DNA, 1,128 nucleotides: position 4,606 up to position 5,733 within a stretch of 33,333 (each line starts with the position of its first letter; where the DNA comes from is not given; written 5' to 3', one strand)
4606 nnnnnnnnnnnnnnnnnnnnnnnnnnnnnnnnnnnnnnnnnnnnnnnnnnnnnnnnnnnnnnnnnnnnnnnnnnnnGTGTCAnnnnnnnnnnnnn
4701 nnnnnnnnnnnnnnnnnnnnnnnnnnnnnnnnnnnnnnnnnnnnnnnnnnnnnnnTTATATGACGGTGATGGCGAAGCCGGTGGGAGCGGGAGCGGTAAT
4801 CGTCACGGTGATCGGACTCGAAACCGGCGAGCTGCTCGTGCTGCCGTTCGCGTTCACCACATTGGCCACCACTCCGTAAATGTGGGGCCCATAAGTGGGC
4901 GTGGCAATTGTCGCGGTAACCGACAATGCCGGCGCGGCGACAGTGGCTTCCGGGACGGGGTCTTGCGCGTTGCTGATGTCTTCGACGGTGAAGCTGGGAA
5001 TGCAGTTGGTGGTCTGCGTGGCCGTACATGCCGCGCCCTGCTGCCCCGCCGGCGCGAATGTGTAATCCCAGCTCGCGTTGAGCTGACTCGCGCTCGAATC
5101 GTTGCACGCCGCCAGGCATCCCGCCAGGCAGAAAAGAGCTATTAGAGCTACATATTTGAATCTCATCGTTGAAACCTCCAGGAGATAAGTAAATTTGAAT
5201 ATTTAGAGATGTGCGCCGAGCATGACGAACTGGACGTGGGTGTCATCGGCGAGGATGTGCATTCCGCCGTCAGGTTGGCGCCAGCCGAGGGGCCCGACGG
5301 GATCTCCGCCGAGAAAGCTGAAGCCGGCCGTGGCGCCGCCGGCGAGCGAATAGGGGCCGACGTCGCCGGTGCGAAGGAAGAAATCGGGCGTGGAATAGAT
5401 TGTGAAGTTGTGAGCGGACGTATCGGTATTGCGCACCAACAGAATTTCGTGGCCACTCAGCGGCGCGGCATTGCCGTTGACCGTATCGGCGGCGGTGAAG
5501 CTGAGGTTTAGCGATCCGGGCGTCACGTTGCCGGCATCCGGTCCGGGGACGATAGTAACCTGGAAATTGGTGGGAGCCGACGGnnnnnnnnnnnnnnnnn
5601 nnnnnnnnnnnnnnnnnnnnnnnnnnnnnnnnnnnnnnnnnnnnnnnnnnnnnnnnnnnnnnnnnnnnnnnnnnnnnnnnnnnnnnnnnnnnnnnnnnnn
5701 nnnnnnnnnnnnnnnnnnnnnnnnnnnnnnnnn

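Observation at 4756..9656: Signal-peptide and lipoprotein-bearing proteins sit where tail fibres are expected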

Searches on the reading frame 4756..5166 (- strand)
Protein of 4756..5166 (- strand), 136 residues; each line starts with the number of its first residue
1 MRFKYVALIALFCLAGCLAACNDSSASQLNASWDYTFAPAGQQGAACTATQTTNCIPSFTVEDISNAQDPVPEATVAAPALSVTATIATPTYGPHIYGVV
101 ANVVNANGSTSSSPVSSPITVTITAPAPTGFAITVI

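Call 5: search_protein_families(library=pfam, proteins=[window:4756-5166:-], max_evalue=0.1)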
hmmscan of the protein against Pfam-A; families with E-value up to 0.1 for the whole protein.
window:4756-5166:- (136 aa): 0 families

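Call 6: search_protein_families(library=phrogs, proteins=[window:4756-5166:-], max_evalue=0.01)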
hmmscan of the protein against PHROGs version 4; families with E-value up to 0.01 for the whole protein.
window:4756-5166:- (136 aa): 0 families

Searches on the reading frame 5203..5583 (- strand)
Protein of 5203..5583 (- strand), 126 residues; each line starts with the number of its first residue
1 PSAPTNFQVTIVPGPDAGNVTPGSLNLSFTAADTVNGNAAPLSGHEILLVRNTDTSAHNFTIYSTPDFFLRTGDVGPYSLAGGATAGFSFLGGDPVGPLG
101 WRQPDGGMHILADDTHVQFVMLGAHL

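Call 82: search_solved_structures(query=A4, max_evalue=10, show_alignments=1)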
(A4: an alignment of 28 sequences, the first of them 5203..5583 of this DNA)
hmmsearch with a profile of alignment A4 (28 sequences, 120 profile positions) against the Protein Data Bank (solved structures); distinct sequences matched with E-value up to 10: 3.
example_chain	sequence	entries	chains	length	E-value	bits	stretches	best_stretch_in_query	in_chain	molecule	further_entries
5h7a_C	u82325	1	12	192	0.18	14.8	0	32-74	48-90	Immunoglobulin G-binding protein A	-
5h79_D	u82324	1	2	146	1.2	12.2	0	31-74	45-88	Immunoglobulin G-binding protein A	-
3hia_A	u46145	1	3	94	3.1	10.9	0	90-107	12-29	Choline binding protein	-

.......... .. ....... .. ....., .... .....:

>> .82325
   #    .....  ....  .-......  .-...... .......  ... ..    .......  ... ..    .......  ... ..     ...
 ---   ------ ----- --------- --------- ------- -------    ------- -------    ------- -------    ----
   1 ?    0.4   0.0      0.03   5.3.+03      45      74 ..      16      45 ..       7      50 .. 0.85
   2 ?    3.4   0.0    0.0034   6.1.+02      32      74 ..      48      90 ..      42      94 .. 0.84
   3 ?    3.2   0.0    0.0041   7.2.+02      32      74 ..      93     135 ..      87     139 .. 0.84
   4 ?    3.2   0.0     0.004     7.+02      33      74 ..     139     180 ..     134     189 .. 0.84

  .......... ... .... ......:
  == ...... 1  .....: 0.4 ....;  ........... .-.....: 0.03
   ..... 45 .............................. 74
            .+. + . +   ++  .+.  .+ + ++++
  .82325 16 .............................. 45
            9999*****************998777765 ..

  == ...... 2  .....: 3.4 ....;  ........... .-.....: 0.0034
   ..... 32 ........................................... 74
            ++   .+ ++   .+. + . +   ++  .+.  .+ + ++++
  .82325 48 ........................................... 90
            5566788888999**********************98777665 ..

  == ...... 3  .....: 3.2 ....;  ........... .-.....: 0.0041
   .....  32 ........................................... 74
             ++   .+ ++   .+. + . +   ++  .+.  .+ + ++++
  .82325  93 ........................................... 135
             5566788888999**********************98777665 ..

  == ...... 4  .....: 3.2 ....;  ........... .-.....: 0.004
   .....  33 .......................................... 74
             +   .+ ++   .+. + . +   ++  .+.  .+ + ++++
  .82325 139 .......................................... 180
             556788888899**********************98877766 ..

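Call 83: search_protein_families(library=pfam, alignment_id=A4, max_evalue=0.1)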
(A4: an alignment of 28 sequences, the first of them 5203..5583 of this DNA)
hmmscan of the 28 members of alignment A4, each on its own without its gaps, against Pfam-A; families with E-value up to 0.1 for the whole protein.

A. member 1, window:5203-5583:- (126 aa): 0 families

B. families by the number of members that match (of 28 scanned): 6 families
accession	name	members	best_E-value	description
PF21878.2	STIV_turret_1st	1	0.017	C381 turret protein 1st galactose-binding domain-like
PF05506.17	PLipase_C_C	1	0.02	Bacterial phospholipase C, C-terminal domain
PF07523.18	Big_3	1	0.03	Bacterial Ig-like domain (group 3)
PF08618.15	Opi1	1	0.042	Transcription factor Opi1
PF17700.6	DUF5546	1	0.058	Family of unknown function (DUF5546)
PF07833.16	Cu_amine_oxidN1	1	0.093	Copper amine oxidase N-terminal domain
